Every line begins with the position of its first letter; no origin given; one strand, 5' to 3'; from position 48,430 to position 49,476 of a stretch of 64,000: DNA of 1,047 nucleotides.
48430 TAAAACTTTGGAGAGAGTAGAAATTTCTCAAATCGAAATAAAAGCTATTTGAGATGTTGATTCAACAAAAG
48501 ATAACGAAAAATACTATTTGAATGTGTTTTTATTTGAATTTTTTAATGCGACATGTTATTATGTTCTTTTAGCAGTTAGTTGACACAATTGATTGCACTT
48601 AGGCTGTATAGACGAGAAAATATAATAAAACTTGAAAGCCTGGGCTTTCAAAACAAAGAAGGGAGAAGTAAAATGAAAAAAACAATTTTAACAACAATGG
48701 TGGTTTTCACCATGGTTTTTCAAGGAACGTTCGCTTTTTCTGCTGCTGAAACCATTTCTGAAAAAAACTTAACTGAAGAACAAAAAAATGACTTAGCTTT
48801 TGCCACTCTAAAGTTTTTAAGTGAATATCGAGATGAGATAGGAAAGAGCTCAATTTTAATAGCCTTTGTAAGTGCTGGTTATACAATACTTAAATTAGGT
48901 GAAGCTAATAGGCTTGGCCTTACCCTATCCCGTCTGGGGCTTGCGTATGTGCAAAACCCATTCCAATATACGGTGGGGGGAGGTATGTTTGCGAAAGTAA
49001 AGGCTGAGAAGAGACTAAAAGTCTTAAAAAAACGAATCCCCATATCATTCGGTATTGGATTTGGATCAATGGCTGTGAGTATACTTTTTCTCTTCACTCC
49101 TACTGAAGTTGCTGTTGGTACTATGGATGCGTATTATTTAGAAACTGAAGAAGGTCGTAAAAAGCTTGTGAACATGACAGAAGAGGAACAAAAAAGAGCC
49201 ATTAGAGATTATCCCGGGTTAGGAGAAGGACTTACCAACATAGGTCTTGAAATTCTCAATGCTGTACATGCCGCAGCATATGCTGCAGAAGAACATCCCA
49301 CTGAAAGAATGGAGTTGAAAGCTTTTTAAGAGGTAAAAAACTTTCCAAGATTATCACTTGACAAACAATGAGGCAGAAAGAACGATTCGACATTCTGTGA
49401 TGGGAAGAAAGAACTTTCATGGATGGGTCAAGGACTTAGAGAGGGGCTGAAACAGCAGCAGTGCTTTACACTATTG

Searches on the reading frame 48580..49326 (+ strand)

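Call 65: search_protein_families(library=pfam, proteins=[window:48580-49326:+], max_evalue=0.01)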
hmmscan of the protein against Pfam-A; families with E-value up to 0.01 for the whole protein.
window:48580-49326:+ (249 aa): 0 families

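Call 71: search_protein_families(library=padloc, proteins=[window:48580-49326:+], max_evalue=0.001)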
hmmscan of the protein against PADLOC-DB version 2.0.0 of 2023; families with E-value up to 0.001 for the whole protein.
window:48580-49326:+ (249 aa): 1 family
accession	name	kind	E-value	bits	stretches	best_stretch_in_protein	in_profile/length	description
PDLC03950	RmrA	-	9.1e-05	19.6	1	4-86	280-360/369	-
